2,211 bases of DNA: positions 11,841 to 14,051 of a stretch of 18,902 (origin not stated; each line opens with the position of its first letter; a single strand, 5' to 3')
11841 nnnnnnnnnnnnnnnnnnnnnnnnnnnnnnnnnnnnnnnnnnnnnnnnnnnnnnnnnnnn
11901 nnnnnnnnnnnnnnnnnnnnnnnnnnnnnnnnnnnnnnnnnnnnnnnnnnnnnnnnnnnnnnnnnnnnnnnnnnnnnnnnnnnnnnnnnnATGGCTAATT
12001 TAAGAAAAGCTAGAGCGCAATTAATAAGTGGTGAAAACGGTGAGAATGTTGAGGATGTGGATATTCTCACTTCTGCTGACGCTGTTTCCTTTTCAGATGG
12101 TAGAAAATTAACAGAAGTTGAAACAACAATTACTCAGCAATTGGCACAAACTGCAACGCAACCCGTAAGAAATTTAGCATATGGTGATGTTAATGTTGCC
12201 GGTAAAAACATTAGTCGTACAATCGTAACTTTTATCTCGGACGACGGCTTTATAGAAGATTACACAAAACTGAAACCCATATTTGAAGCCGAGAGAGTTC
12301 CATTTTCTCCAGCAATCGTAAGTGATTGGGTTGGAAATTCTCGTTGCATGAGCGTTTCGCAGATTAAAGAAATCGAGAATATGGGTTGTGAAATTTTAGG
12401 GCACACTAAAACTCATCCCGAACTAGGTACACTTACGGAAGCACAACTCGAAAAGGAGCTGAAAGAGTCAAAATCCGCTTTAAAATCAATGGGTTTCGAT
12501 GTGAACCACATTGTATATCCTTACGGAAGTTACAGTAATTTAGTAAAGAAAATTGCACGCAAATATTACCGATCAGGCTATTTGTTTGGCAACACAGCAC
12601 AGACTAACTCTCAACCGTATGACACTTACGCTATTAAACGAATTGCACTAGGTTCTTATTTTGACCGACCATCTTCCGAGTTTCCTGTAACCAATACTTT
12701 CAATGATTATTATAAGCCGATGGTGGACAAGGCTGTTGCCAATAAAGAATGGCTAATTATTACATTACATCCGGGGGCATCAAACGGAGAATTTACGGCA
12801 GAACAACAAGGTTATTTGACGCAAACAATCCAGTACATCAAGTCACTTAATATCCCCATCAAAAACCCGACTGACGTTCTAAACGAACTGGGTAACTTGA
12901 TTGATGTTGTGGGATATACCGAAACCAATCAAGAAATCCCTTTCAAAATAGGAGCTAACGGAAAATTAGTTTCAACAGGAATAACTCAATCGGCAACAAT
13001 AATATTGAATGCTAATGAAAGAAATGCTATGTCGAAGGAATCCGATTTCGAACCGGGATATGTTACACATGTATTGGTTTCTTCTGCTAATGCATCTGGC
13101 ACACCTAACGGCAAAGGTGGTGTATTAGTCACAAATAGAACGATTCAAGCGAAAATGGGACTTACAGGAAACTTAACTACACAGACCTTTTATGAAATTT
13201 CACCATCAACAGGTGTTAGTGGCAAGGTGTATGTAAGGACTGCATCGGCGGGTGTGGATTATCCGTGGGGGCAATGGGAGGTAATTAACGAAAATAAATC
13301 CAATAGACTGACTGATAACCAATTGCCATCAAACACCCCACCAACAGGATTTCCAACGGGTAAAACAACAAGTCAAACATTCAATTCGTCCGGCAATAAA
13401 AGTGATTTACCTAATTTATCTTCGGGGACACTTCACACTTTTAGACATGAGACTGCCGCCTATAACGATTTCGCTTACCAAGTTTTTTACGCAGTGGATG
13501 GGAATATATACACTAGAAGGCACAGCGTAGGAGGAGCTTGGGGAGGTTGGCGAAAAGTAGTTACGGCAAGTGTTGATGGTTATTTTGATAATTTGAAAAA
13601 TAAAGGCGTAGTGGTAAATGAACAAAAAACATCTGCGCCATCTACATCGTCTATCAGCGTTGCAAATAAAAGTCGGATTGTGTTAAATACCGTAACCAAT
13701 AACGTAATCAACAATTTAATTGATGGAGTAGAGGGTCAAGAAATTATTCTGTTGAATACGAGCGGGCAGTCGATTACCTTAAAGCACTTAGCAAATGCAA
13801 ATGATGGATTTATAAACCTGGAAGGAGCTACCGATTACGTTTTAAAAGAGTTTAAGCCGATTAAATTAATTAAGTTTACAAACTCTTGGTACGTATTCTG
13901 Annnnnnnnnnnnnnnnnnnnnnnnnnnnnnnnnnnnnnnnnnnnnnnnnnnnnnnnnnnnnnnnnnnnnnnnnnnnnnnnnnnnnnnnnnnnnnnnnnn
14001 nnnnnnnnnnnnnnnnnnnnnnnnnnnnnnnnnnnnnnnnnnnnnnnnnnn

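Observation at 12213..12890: Apparently catalytically intact CE4 (NodB) polysaccharide deacetylase embedded in a tail fibre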

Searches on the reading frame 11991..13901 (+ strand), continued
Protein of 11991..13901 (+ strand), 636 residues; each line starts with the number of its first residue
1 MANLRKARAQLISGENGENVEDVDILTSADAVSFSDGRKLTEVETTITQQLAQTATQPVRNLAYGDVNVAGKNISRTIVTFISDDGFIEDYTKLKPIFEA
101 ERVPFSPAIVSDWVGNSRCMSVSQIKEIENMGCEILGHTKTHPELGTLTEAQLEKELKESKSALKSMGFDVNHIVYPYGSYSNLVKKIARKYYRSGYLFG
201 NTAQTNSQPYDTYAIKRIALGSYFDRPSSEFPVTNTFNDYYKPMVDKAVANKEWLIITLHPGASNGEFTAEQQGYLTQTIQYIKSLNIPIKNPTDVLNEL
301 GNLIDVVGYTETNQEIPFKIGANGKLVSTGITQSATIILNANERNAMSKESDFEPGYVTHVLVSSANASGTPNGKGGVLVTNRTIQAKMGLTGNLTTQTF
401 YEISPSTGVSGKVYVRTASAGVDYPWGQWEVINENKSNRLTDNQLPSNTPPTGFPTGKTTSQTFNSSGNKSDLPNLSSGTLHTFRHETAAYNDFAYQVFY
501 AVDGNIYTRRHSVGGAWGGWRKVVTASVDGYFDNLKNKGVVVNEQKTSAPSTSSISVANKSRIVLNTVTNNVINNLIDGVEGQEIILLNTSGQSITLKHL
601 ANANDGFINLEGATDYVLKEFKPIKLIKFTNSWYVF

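Call 59: predict_structure(alignment_id=A3)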
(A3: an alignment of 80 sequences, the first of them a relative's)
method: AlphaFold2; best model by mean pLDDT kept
length: 636 residues; sequences in the alignment: 80
mean_pLDDT: 80.8   pTM: 0.62
mean pLDDT of the five models: 80.8, 79.3, 78.2, 78.1, 78.1
residues with pLDDT >= 90: 350; 70-90: 112; 50-70: 96; < 50: 78
segments of 3 or more residues with pLDDT < 50: 23-26, 57-63, 526-542, 568-575, 601-636
pLDDT, mean of each block of 10 residues (from residue 1): 60 55 50 62 75 58 60 86 98 98 98 98 98 98 97 98 98 96 95 92 90 95 90 96 98 97 92 98 98 95 90 88 87 74 96 91 96 95 83 83 78 89 87 69 95 90 94 94 85 90 94 89 63 40 53 67 54 51 69 60 39 29 32 36
secondary structure, 60 per line:
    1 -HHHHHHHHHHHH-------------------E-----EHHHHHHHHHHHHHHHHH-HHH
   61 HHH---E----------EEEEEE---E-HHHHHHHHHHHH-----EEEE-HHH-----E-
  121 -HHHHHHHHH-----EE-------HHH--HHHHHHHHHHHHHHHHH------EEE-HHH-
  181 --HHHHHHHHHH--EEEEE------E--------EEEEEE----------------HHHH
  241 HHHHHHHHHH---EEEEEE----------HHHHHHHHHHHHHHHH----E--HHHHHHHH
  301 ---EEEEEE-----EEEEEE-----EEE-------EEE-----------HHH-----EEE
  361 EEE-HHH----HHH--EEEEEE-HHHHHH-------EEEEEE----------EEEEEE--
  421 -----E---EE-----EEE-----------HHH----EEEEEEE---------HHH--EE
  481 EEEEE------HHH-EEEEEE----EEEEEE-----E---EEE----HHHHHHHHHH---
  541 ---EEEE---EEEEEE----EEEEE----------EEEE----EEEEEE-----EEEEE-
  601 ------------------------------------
elements in order: H2-13 H40-56 H58-63 E78-83 H89-100 E106-109 H122-130 H150-166 E173-175 H183-192 E195-199 E215-220 H237-250 E254-259 H270-285 H293-300 E304-309 E315-320 E326-328 E336-338 E358-363 E377-382 H384-389 E397-402 E413-418 E437-439 E458-464 E479-485 E496-501 E506-511 E521-523 H528-537 E544-547 E551-556 E561-565 E576-579 E584-589 E595-599

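Call 63: fold_search(model_id=the predicted structure, library=pdb)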
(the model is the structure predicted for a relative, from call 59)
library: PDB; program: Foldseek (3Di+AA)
matches with E <= 10: 1143; with E <= 0.001: 90
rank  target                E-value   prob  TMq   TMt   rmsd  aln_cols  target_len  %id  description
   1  8qpg_TA               6.2e-11  1.00  0.29  0.44   3.0       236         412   15  Turret of Haloferax tailed virus 1 (released 2024-10-09)
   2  7ax7                  8.6e-10  1.00  0.25  0.71   4.5       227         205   18  Crystal structure of the Xyl-CE4 domain of a multidomain xylanase from the hindgut metagenome of Trinervitermes trinervo (released 2020-11-18)
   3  6hm9                  4.5e-09  1.00  0.26  0.56   4.2       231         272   16  Crystal structure of a BA3943 mutant,a CE4 family pseudoenzyme with restored enzymatic activity. (released 2019-10-09)
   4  7fbw                  8.0e-09  1.00  0.24  0.75   4.1       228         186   14  Acetylxylan esterase from Caldanaerobacter subterraneus subsp. tengcongensis (released 2021-10-27)
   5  2c1g                  1.5e-08  1.00  0.26  0.41   3.7       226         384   15  Structure of Streptococcus pneumoniae peptidoglycan deacetylase (SpPgdA) (released 2005-09-15)
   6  6dq3_B                1.9e-08  1.00  0.22  0.58   4.0       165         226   24  Streptococcus pyogenes deacetylase PplD in complex with acetate (released 2019-05-01)
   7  6dq3_A                2.0e-08  1.00  0.20  0.56   2.2       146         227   23  Streptococcus pyogenes deacetylase PplD in complex with acetate (released 2019-05-01)
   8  7bkf                  2.1e-08  1.00  0.26  0.55   4.2       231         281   15  Crystal structure of WT BA3943, a CE4 family pseudoenzyme from Bacillus Anthracis (released 2021-05-19)
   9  5lfz                  2.5e-08  1.00  0.23  0.67   5.6       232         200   12  T48 deacetylase (released 2017-08-02)
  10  6hpa                  3.8e-08  1.00  0.26  0.56   4.2       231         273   16  Crystal structure of a BA3943 mutant,a CE4 family pseudoenzyme (released 2019-10-09)
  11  2cc0_B                4.7e-08  1.00  0.23  0.71   5.3       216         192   14  Family 4 carbohydrate esterase from Streptomyces lividans in complex with acetate (released 2006-01-23)
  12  2j13                  4.7e-08  1.00  0.24  0.69   4.2       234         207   13  Structure of a family 4 carbohydrate esterase from Bacillus anthracis (released 2006-10-03)
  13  5lgc_A                6.3e-08  1.00  0.25  0.72   5.6       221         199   12  T48 deacetylase with substrate (released 2017-08-02)
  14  6h8n_B                6.7e-08  1.00  0.24  0.65   5.2       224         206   10  Structure of peptidoglycan deacetylase PdaC from Bacillus subtilis - mutant D285S (released 2019-11-13)
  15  6go1_A                7.9e-08  1.00  0.20  0.39   3.7       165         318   22  Crystal Structure of a Bacillus anthracis peptidoglycan deacetylase (released 2019-04-10)
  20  2c71                  1.7e-07  1.00  0.24  0.69   5.6       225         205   16  The structure of a family 4 acetyl xylan esterase from Clostridium thermocellum in complex with a magnesium ion. (released 2006-01-23)
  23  2cc0_A                2.0e-07  1.00  0.24  0.70   5.5       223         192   14  Family 4 carbohydrate esterase from Streptomyces lividans in complex with acetate (released 2006-01-23)
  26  4hd5                  2.2e-07  1.00  0.19  0.38   2.5       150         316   25  Crystal Structure of BC0361, a polysaccharide deacetylase from Bacillus cereus (released 2012-10-10)
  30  6cl6_A                4.9e-07  1.00  0.15  0.23  52.8       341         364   16  Structure of P. aeruginosa R2 pyocin fiber PA0620 comprising C-terminal residues 323-691 (released 2018-06-27)
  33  4v33_A                7.3e-07  1.00  0.19  0.38   2.5       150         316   24  Crystal structure of the putative polysaccharide deacetylase BA0330 from bacillus anthracis (released 2015-04-08)
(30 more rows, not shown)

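Call 64: fold_search(model_id=the predicted structure, library=viral)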
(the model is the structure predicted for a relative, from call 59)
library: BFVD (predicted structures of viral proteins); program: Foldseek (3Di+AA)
matches with E <= 10: 838; with E <= 0.001: 59
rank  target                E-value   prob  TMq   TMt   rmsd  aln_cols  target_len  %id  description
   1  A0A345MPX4            3.1e-38  1.00  0.60  0.71   4.8       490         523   26  (no name in the UniProt tables at hand)
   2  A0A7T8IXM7            2.7e-33  1.00  0.38  0.22  19.4       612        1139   21  (no name in the UniProt tables at hand)
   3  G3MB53                6.4e-14  1.00  0.30  0.19   3.1       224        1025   22  Gp673 [Bacillus phage G]
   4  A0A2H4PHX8            1.1e-13  1.00  0.30  0.38   3.3       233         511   19  (no name in the UniProt tables at hand)
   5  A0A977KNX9            8.9e-13  1.00  0.29  0.19  21.5       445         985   13  (no name in the UniProt tables at hand)
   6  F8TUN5                3.5e-12  1.00  0.30  0.54   6.0       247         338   16  (no name in the UniProt tables at hand)
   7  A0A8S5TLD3            7.4e-12  1.00  0.29  0.27  13.2       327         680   15  Uncharacterized protein [Siphoviridae sp. ctTIi48]
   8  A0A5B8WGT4            9.3e-12  1.00  0.29  0.46   3.5       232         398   18  Esterase [Arthrobacter phage Qui]
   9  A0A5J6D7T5            1.4e-11  1.00  0.16  0.23  16.3       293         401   20  (no name in the UniProt tables at hand)
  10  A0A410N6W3            8.2e-11  1.00  0.26  0.40   4.9       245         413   15  Prokaryotic polysaccharide deacetylase [Haloferax tailed virus 1]
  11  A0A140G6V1            3.8e-10  1.00  0.30  0.32  11.9       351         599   15  Minor tail protein [Arthrobacter phage Mudcat]
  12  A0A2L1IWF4            4.5e-10  1.00  0.16  0.21  17.8       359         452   16  Uncharacterized protein [Streptomyces phage Bing]
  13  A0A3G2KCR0            5.7e-10  1.00  0.29  0.35  16.5       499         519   12  Minor tail protein [Arthrobacter phage Adaia]
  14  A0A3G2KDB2            1.7e-09  1.00  0.29  0.43   4.7       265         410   13  Minor tail protein [Arthrobacter phage Atraxa]
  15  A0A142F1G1            3.2e-09  1.00  0.13  0.09  29.0       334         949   16  YomR-like protein [Bacillus phage Shbh1]
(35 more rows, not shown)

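Call 67: find_encoding_contigs(protein=P0078, flank=10000, max_places=3)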
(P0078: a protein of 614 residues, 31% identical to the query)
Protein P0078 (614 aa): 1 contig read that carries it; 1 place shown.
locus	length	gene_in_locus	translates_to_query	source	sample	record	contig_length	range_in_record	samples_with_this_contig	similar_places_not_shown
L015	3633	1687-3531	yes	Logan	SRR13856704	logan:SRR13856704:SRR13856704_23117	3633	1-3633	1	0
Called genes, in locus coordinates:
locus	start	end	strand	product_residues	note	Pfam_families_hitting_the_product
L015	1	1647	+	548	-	?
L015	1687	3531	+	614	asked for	PF01522:Polysacc_deac_1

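Call 68: find_encoding_contigs(protein=P0002, flank=10000, max_places=3)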
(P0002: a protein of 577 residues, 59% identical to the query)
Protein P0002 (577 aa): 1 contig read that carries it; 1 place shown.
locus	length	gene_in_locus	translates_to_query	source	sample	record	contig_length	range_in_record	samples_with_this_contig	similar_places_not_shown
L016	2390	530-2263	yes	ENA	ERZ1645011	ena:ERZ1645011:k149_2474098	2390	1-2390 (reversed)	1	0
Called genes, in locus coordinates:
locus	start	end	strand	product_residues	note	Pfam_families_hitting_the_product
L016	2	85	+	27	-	?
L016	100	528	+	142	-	-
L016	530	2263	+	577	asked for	PF01522:Polysacc_deac_1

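Call 79: search_protein_families(library=ncbifam, proteins=[window:11991-13898:+], max_evalue=0.01)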
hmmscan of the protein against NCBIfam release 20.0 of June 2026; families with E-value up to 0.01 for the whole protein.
window:11991-13898:+ (636 aa): 6 families
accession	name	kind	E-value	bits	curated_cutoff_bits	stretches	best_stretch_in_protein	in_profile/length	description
TIGR02764.1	spore_ybaN_pdaB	equivalog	7.3e-06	25.9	237.4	1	123-192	49-119/191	polysaccharide deacetylase family sporulation protein PdaB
NF050820.1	PolSacchBiosHfsH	equivalog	0.00014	21.6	400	1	117-193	78-155/249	oligosaccharide deacetylase HfsH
TIGR04243.1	nodulat_NodB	equivalog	0.00019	21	240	1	125-190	47-114/197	chitooligosaccharide deacetylase NodB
TIGR02873.1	spore_ylxY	hypoth_equivalog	0.00034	19.9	391.5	1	122-192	127-198/268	probable sporulation protein, polysaccharide deacetylase family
TIGR02884.1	spore_pdaA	equivalog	0.00072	19.3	298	1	80-191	40-150/224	delta-lactam-biosynthetic de-N-acetylase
TIGR03938.2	deacetyl_PgaB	equivalog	0.0011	17.4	321.9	0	150-192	180-223/621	poly-beta-1,6-N-acetyl-D-glucosamine N-deacetylase PgaB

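Call 84: search_protein_families(library=pfam, alignment_id=A3, max_evalue=0.001)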
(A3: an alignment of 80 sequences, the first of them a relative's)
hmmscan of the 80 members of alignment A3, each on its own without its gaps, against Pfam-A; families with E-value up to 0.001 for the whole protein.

A. member 1, P0001 (636 aa): 2 families
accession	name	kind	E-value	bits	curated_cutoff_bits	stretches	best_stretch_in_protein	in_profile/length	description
PF01522.26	Polysacc_deac_1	-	2.5e-15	56.9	23.1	1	79-192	9-119/124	Polysaccharide deacetylase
PF25692.1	Phage_depo_C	-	0.00072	20.4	25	0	555-622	12-78/90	Phage depolymerase C-terminal beta sandwich domain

B. families by the number of members that match (of 80 scanned): 6 families
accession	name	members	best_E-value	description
PF01522.26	Polysacc_deac_1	80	6.8e-20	Polysaccharide deacetylase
PF10096.14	DUF2334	39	3.8e-12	Uncharacterized protein conserved in bacteria (DUF2334)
PF10651.15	BppU_N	7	2.7e-23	BppU N-terminal domain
PF18454.7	Mtd_N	1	0.0004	Major tropism determinant N-terminal domain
PF11839.13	Alanine_zipper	1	0.00067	Alanine-zipper, major outer membrane lipoprotein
PF25692.1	Phage_depo_C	1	0.00072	Phage depolymerase C-terminal beta sandwich domain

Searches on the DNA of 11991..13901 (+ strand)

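Call 5: search_dna_similar(query=window:11991-13901:+, collection=phages, mode=near, max_rows=20)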
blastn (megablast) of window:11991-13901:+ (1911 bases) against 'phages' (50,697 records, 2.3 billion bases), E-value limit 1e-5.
No match.

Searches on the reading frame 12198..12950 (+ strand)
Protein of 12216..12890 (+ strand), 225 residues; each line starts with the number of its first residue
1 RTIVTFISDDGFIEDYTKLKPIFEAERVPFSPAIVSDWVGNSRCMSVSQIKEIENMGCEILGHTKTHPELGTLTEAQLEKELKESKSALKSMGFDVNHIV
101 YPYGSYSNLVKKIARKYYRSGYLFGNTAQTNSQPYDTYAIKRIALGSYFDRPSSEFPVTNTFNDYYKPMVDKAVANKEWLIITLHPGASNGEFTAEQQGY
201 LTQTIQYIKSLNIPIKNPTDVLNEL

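Call 35: find_related_loci(query=A2, collection=viral_contigs, flank=10000)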
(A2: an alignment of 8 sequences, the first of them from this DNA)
Query A2 (251 aa) in viral_contigs; peptide patterns used: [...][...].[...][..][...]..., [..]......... (x = any residue, [..] = any of these).
73 stretches matched a pattern; 5 encode a relative of the query (tblastn E <= 1e-3); 5 distinct loci.
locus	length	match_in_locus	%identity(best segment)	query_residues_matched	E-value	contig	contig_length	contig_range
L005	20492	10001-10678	46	9-237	3e-65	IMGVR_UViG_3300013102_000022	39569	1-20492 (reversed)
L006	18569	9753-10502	40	2-251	5e-62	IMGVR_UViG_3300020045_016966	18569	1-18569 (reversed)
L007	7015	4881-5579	43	9-244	3e-59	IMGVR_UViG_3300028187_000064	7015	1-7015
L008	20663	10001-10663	42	7-237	4e-56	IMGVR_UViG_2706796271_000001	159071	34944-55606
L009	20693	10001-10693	36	9-246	3e-39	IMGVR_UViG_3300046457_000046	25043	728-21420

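Call 57: find_related_loci(query=A2, collection=genome_contigs, flank=8000)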
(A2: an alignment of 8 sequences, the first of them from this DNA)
Query A2 (251 aa) in genome_contigs; peptide patterns used: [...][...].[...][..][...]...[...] (x = any residue, [..] = any of these).
42 stretches matched a pattern; 2 encode a relative of the query (tblastn E <= 1e-3); 2 distinct loci.
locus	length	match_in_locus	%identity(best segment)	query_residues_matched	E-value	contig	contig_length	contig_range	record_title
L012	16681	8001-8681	48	9-242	7e-65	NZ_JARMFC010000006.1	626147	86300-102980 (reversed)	Fictibacillus nanhaiensis strain NRS-1152 NRS-1152_S1513_genome_contig_0000006, whole genome shotgun sequence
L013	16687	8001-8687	44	7-240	1e-55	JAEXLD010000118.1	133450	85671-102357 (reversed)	MAG: Bacillota bacterium isolate OH_HBlB_263 k127_1938060, whole genome shotgun sequence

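Call 58: find_related_loci(query=A2, collection=metagenome_contigs, flank=10000)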
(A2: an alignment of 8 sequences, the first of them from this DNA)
Query A2 (251 aa) in metagenome_contigs; peptide patterns used: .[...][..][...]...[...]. (x = any residue, [..] = any of these).
158 stretches matched a pattern; 1 encode a relative of the query (tblastn E <= 1e-3); 1 distinct loci.
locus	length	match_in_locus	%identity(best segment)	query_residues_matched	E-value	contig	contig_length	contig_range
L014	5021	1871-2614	42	6-246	4e-60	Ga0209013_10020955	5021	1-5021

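Call 81: search_dna_similar(query=window:12216-12890:+, collection=phages, mode=protein, max_evalue=0.1, max_rows=60)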
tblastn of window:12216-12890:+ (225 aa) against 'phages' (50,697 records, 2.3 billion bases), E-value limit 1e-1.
Records with a match: 16; places in all: 16; records where one place covers at least 80% of the query: 10.
Best place of each record, by identity: <60% 16.
By first word of the organism name: Arthrobacter 5; Bacillus 4; Staphylococcus 4; Clostridium 1; Pseudomonas 1; TM7 1.
By host as written in the record: Arthrobacter globiformis NRRL B-2979 4; Bacillus cereus JCM 2152 2; Staphylococcus carnosus TM300 2; Bacillus megaterium str. ATCC 43725 2; Staphylococcus aureus 1; Staphylococcus sp. 1; Clostridium perfringens 1; Pseudomonas alcaligenes BBS_2079 1; and 2 more.
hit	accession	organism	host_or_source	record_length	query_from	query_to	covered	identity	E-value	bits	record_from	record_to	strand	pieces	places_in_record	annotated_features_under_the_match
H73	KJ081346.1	Bacillus phage BCP8-2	Bacillus cereus JCM 2152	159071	1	225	100%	41.3%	3e-44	163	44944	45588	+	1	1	putative polysaccharide deacetylase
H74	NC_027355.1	Bacillus phage BCP8-2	Bacillus cereus JCM 2152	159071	1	225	100%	41.3%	3e-44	163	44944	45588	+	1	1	putative polysaccharide deacetylase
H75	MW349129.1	Staphylococcus phage Madawaska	Staphylococcus aureus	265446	1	209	93%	33.8%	2e-21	97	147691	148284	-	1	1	tail fiber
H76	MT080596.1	Staphylococcus phage vB_SauM_EW42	Staphylococcus carnosus TM300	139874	3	223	98%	30.7%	6e-20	93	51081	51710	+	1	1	record has no annotation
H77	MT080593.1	Staphylococcus phage vB_SauM_EW36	Staphylococcus carnosus TM300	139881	3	223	98%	30.7%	6e-20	93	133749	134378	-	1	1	record has no annotation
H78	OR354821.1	Staphylococcus phage Alsa_2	Staphylococcus sp.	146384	1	213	95%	31.2%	1e-17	87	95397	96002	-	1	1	major tail protein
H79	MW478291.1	Clostridium phage phiCp-D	Clostridium perfringens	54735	1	225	100%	26.6%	2e-13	74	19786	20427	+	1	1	polysaccharide deacetylase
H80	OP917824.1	Pseudomonas phage Amjad_SA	Pseudomonas alcaligenes BBS_2079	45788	4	225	99%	24.5%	3e-4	47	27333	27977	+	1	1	hypothetical protein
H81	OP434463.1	Arthrobacter phage EvePickles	Arthrobacter globiformis NRRL B-2979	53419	1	210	93%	24.8%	4e-8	59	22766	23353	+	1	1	30: glucosaminyl deacetylase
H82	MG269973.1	TM7 phage DolZOral124_53_65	candidate division TM7 ...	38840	3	221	97%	21.4%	2e-4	47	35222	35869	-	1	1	polysaccharide deacetylase domain protein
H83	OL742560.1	Arthrobacter phage Lilmac1015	Arthrobacter globiformis B-2979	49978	9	118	49%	33.0%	2e-3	45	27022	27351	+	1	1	35: esterase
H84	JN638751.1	Bacillus phage G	Bacillus megaterium str. ATCC 43725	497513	4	117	51%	31.0%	2e-8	60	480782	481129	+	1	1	673: gp673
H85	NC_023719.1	Bacillus phage G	Bacillus megaterium str. ATCC 43725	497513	4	117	51%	31.0%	2e-8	60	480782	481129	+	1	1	673: gp673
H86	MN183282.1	Arthrobacter phage Qui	Arthrobacter globiformis NRRL B-2979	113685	9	120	50%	28.1%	4e-3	44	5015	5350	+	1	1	10: esterase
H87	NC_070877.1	Arthrobacter phage Qui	Arthrobacter globiformis NRRL B-2979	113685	9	120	50%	28.1%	4e-3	44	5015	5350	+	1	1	10: esterase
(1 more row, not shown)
